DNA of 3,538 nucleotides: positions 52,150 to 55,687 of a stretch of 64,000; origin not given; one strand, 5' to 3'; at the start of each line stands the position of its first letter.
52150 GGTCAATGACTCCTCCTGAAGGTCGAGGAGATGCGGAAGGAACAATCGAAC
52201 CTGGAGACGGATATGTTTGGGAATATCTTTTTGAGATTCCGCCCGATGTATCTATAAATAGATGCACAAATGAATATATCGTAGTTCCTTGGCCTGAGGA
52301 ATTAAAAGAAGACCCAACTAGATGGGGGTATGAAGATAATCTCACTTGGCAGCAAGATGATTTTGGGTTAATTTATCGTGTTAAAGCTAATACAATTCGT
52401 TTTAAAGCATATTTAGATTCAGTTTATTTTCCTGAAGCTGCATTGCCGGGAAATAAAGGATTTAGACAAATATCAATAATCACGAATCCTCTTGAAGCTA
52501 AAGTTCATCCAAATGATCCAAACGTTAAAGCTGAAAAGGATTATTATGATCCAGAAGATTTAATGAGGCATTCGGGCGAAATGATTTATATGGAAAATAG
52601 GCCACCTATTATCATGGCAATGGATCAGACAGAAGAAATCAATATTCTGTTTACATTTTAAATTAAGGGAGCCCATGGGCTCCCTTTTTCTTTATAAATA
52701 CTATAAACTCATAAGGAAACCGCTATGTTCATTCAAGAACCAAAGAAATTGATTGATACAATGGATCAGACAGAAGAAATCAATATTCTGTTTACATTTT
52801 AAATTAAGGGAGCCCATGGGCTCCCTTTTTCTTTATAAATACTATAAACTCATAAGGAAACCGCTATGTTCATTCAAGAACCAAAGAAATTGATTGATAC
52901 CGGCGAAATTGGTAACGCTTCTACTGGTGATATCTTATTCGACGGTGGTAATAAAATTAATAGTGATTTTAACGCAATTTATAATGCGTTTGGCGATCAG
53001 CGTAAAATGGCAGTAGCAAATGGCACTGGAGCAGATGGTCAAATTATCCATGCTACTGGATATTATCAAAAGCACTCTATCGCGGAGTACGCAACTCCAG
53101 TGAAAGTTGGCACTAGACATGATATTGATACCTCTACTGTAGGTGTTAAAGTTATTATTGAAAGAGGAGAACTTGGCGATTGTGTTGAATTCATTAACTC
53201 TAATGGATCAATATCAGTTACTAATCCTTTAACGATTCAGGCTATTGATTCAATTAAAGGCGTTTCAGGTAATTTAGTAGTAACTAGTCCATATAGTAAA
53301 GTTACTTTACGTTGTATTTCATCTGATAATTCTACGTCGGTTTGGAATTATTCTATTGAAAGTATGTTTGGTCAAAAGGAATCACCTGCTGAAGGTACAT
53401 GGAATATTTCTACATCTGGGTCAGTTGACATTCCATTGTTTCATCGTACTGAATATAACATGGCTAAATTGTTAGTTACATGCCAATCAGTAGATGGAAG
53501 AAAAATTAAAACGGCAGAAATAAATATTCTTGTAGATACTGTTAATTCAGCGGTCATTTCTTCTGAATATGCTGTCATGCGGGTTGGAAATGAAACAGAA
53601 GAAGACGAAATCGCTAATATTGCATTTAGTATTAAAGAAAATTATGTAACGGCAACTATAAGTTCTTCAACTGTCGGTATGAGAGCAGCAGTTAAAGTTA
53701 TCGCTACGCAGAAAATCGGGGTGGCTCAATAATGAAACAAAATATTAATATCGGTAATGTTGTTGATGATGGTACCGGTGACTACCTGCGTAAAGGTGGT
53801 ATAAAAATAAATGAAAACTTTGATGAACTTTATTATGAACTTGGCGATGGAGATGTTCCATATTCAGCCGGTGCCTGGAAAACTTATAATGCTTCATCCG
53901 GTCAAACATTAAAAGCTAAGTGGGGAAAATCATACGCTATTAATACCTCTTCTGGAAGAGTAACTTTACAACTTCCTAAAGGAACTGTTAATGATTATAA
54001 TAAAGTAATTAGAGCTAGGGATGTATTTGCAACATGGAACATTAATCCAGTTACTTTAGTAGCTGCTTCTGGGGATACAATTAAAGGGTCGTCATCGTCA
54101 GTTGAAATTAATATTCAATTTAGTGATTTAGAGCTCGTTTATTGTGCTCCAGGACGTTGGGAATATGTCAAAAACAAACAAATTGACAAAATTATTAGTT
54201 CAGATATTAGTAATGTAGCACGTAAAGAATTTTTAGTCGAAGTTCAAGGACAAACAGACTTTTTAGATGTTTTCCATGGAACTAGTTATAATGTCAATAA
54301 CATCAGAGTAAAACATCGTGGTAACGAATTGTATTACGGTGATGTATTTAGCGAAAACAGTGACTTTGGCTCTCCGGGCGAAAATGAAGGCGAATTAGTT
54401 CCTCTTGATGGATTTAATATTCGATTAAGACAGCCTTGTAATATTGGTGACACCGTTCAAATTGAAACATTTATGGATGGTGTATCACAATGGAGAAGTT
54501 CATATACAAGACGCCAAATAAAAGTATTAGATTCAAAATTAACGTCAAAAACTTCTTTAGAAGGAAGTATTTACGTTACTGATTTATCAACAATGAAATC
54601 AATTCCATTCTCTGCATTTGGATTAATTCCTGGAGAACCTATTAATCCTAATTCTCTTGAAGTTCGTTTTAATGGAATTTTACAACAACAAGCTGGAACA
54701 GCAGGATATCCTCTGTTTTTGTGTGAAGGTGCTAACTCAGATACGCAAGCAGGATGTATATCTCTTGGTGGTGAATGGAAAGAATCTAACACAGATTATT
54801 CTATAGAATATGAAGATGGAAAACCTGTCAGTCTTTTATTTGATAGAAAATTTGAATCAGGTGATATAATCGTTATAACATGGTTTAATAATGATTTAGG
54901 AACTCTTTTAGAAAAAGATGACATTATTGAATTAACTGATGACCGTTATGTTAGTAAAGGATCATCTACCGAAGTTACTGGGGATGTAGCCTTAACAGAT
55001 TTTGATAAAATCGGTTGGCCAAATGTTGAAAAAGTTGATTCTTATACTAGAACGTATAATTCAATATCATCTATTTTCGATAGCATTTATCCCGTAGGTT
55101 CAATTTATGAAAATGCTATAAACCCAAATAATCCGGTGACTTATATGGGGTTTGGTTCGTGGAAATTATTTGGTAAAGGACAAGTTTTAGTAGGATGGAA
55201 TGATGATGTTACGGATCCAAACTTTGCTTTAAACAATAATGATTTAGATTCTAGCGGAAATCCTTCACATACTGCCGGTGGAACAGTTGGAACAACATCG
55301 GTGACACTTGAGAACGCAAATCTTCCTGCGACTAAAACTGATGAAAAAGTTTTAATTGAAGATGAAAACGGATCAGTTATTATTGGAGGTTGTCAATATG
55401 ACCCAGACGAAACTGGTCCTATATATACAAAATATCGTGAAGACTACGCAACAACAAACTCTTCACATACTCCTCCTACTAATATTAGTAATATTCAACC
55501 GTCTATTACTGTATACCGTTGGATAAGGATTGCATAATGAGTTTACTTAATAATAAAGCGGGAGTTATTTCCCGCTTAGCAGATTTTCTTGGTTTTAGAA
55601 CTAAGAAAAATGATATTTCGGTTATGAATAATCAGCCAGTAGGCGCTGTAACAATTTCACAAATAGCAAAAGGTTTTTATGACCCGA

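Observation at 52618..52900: Perfect 141-bp tandem duplication across the gene 8 / gene 9 junction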

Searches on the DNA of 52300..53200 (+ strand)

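Call 4: search_dna_similar(query=window:52300-53200:+, collection=phages, mode=near, max_rows=40)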
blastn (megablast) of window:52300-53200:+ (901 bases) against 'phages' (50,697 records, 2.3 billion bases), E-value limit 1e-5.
Records with a match: 607; places in all: 628; records where one place covers at least 80% of the query: 496.
Best place of each record, by identity: >=99% 3; 95-99% 497; 80-90% 18; 60-80% 89.
By first word of the organism name: Escherichia 425; Shigella 72; Enterobacteria 38; Yersinia 25; Tequatrovirus 12; Salmonella 11; Citrobacter 6; Pseudomonas 4; phage 4; Phage 2; and 6 more.
By host as written in the record: Escherichia coli 182; - 86; Escherichia coli B 24; Shigella sp. 20; Escherichia coli O157:H7 17; Yersinia pseudotuberculosis 14; Escherichia coli K-12 13; Escherichia coli str. K-12 substr. MG1655 12; and 134 more.
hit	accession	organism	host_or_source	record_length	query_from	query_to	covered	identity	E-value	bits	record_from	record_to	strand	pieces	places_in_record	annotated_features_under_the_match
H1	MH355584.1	Escherichia phage vB_EcoM_JB75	Escherichia coli 2129975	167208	1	901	100%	100.0%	0e+0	1667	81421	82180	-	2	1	baseplate wedge subunit | baseplate wedge tail fiber connector | terminator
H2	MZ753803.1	Escherichia phage U115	Escherichia coli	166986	1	901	100%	99.1%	0e+0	1623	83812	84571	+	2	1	putative baseplate wedge subunit | putative baseplate wedge tail fiber connector | ribosome_binding_site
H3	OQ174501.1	Escherichia phage REP2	Escherichia coli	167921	1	901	100%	98.6%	0e+0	1595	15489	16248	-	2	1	baseplate wedge subunit | baseplate wedge tail fiber protein connector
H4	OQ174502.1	Escherichia phage REP3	Escherichia coli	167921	1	901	100%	98.6%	0e+0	1595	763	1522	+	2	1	baseplate wedge subunit | baseplate wedge tail fiber protein connector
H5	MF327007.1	Shigella phage Sf21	Shigella flexneri; Shigella sonnei; ...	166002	1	901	100%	98.4%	0e+0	1590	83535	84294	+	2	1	baseplate wedge subunit | baseplate wedge subunit and tail fiber connector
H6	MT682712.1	Escherichia phage vB_EcoM_F1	poultry farm sewage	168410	1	901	100%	98.4%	0e+0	1590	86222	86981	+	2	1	baseplate wedge subunit | baseplate wedge tail fiber connector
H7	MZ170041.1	Escherichia phage vB_EcoM_FN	Escherichia coli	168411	1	901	100%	98.4%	0e+0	1590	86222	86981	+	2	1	baseplate wedge subunit | baseplate wedge tail fiber connector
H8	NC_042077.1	Shigella phage Sf21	Shigella flexneri; Shigella sonnei; ...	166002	1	901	100%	98.4%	0e+0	1590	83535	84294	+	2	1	baseplate wedge subunit | baseplate wedge tail fiber protein connector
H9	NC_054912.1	Escherichia phage vB_EcoM_F1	poultry farm sewage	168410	1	901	100%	98.4%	0e+0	1590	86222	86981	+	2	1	baseplate wedge subunit | baseplate wedge tail fiber protein connector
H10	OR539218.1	Escherichia phage vB-Eco-KMB26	Escherichia coli KMB517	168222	1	901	100%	98.4%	0e+0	1590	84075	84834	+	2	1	baseplate wedge subunit | baseplate wedge tail fiber connector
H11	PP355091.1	Escherichia phage 235Ecol030PP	Escherichia coli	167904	1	901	100%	98.4%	0e+0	1590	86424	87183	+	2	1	baseplate structural protein (x2)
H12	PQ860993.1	Escherichia phage EC.W14-2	Escherichia coli ATCC 25922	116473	1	901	100%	98.3%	0e+0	1584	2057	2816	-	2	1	baseplate wedge subunit | baseplate wedge tail fiber connector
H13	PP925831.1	Escherichia phage Pinarejo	Escherichia coli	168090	1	901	100%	98.3%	0e+0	1584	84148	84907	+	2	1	baseplate wedge subunit | baseplate wedge tail fiber protein connector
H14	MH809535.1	Yersinia phage PYPS2T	Yersinia pseudotuberculosis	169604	1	901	100%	98.3%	0e+0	1584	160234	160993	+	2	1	baseplate wedge subunit | hypothetical protein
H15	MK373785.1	Escherichia phage vB_EcoM_OE5505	Escherichia coli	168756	1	901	100%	98.3%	0e+0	1584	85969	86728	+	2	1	putative baseplate wedge subunit | putative baseplate wedge tail fiber connector | terminator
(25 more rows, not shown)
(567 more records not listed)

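Call 6: search_dna_similar(query=window:52719-52798:+, collection=phages, mode=near, max_rows=30, max_evalue=10)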
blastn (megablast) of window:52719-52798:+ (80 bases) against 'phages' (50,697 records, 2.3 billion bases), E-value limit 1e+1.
Records with a match: 500; places in all: 501; records where one place covers at least 80% of the query: 483.
Best place of each record, by identity: >=99% 180; 95-99% 320.
By first word of the organism name: Escherichia 340; Shigella 62; Enterobacteria 35; Yersinia 24; Tequatrovirus 12; Salmonella 11; Citrobacter 6; Phage 2; phage 2; Serratia 2; and 3 more.
By host as written in the record: Escherichia coli 156; - 75; Escherichia coli B 24; Shigella sp. 19; Yersinia pseudotuberculosis 14; Escherichia coli K-12 12; Shigella flexneri 10; Escherichia coli O157:H7 9; and 104 more.
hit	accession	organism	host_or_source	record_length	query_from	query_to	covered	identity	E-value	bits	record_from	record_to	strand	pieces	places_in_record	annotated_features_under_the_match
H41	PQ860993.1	Escherichia phage EC.W14-2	Escherichia coli ATCC 25922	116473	1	80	100%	100.0%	9e-13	152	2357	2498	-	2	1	baseplate wedge subunit | baseplate wedge tail fiber connector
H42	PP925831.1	Escherichia phage Pinarejo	Escherichia coli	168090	1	80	100%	100.0%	9e-13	152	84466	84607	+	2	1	baseplate wedge subunit | baseplate wedge tail fiber protein connector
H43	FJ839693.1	Enterobacteria phage RB51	-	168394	1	80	100%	100.0%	9e-13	152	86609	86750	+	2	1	8: gp8 base plate wedge | 9: gp9 base plate wedge completion tail fiber socket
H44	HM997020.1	Escherichia phage wV7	Escherichia coli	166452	1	80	100%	100.0%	9e-13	152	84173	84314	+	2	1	baseplate wedge subunit (x2)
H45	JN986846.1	Escherichia phage vB_EcoM_ACG-C40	Escherichia coli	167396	1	80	100%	100.0%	9e-13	152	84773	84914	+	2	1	baseplate wedge subunit | baseplate wedge tail fiber connector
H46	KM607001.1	Enterobacteria phage RB33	Escherichia coli B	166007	1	80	100%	100.0%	9e-13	152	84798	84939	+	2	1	baseplate wedge subunit | baseplate wedge tail fiber connector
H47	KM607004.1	Enterobacteria phage RB68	Escherichia coli B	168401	1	80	100%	100.0%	9e-13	152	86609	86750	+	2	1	baseplate wedge subunit | baseplate wedge tail fiber connector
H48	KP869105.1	Escherichia coli O157 typing phage 7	Escherichia coli O157:H7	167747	1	80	100%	100.0%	9e-13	152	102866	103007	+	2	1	hypothetical protein (x2)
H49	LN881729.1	Escherichia phage slur04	Escherichia coli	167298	1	80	100%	100.0%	9e-13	152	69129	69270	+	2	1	Bacteriophage T4, Gp8 | Bacteriophage T4 gp9/10-like protein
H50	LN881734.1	Escherichia phage slur11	Escherichia coli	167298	1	80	100%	100.0%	9e-13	152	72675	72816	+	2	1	Bacteriophage T4, Gp8 | Bacteriophage T4 gp9/10-like protein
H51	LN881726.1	Escherichia phage slur02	Escherichia coli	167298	1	80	100%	100.0%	9e-13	152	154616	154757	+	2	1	gp8 baseplate wedge subunit [Enterobacteria phage T4] | baseplate wedge tail fiber connector [Escherichia phage e11/2]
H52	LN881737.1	Escherichia phage slur13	Escherichia coli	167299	1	80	100%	100.0%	9e-13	152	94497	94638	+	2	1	Bacteriophage T4, Gp8 | Bacteriophage T4 gp9/10-like protein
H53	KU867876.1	Escherichia phage vB_EcoM-UFV13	Escherichia coli UFV30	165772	1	80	100%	100.0%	9e-13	152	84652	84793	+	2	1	baseplate wedge subunit | baseplate wedge tail fiber connector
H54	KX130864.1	Shigella phage SHBML-50-1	Shigella sonnei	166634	1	80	100%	100.0%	9e-13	152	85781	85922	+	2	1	baseplate wedge subunit | baseplate wedge tail fiber connector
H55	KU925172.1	Escherichia phage PE37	Escherichia coli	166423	1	80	100%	100.0%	9e-13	152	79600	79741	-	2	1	baseplate wedge subunit (x2)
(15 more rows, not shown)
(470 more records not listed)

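Call 8: search_dna_similar(query=window:52739-52778:+, collection=phages, mode=near, max_rows=30, max_evalue=10)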
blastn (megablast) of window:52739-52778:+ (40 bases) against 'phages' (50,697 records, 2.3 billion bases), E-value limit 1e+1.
No match.

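Call 13: get_annotated_region(hit=H1, flank=1500)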
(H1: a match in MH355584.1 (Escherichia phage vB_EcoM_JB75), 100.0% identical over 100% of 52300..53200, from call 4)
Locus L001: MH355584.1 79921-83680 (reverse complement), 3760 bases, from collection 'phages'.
description: Escherichia phage vB_EcoM_JB75, complete genome.
organism: Escherichia phage vB_EcoM_JB75 (NCBI taxid 2234085)
taxonomy: Viruses; Duplodnaviria; Heunggongvirae; Uroviricota; Caudoviricetes; Straboviridae; Tevenvirinae; Tequatrovirus; Tequatrovirus ecombl75
host: Escherichia coli 2129975; source: raw sewage, wastewater treatment plant; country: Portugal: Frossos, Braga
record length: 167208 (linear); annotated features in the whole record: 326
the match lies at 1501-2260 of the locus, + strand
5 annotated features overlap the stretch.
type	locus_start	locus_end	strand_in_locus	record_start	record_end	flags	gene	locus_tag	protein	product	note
CDS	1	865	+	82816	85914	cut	-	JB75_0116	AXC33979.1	baseplate wedge subunit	-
CDS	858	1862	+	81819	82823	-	-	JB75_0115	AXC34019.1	baseplate wedge subunit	-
regulatory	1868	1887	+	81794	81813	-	-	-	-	terminator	rho-independent terminator; discovered using MFOLD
CDS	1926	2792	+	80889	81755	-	-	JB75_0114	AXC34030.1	baseplate wedge tail fiber connector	-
CDS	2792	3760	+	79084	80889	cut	-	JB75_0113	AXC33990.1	baseplate wedge subunit and tail pin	-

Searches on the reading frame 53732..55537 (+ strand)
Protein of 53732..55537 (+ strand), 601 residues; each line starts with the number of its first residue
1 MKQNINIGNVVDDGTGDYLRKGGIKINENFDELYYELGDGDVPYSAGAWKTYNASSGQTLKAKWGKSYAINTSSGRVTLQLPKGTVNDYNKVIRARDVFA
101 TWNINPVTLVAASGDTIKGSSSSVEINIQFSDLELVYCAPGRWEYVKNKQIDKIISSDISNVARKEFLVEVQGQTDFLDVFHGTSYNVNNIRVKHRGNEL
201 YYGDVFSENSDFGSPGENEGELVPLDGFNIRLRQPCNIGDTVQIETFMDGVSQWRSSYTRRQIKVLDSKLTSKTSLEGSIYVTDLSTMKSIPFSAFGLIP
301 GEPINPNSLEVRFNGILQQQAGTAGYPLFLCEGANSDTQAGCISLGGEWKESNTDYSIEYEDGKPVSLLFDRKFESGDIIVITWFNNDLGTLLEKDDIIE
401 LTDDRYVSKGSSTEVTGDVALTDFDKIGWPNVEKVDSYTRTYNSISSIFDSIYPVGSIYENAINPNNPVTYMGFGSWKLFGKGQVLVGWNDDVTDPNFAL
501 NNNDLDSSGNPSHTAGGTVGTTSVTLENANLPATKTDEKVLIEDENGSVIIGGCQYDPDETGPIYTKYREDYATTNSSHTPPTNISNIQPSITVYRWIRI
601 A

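Call 18: find_encoding_contigs(protein=window:53732-55537:+, flank=6000, max_places=10)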
Protein window:53732-55537:+ (601 aa): 4 contigs read that carry it; 2 places shown.
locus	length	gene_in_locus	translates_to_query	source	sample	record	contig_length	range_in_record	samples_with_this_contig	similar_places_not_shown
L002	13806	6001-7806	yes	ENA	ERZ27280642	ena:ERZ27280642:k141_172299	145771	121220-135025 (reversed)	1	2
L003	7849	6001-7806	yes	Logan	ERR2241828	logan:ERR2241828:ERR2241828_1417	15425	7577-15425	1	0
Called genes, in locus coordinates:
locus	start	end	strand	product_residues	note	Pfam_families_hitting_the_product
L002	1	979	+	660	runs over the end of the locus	PF21379:Gp6-like_1st, PF21515:Gp6_2nd, PF21387:Gp6_C-I, PF21871:Gp6_C-III, PF21472:gp6_C-domII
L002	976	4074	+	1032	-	PF21428:Gp7_helical, PF21427:Gp7_5th, PF21456:Gp7_6th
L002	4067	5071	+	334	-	PF09215:Phage-Gp8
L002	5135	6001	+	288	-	PF07880:T4_gp9_10_N, PF23618:T4_gp9_10_C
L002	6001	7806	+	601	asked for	PF07880:T4_gp9_10_N, PF23618:T4_gp9_10_C, PF22670:Gp10_D3, PF21939:Gp10_C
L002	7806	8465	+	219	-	PF08677:GP11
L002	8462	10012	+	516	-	PF09089:gp12-short_mid, PF07484:Collar, PF14928:S_tail_recep_bd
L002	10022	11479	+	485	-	PF07921:Fibritin_C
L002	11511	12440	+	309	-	PF26809:Phage_T4_gp13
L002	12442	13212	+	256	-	PF11649:T4_neck-protein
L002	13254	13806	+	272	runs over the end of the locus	PF16724:T4-gp15_tss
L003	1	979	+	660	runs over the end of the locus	PF21379:Gp6-like_1st, PF21515:Gp6_2nd, PF21387:Gp6_C-I, PF21871:Gp6_C-III, PF21472:gp6_C-domII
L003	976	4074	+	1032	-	PF21428:Gp7_helical, PF21427:Gp7_5th, PF21456:Gp7_6th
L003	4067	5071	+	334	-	PF09215:Phage-Gp8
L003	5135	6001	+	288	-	PF07880:T4_gp9_10_N, PF23618:T4_gp9_10_C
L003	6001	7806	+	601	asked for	PF07880:T4_gp9_10_N, PF23618:T4_gp9_10_C, PF22670:Gp10_D3, PF21939:Gp10_C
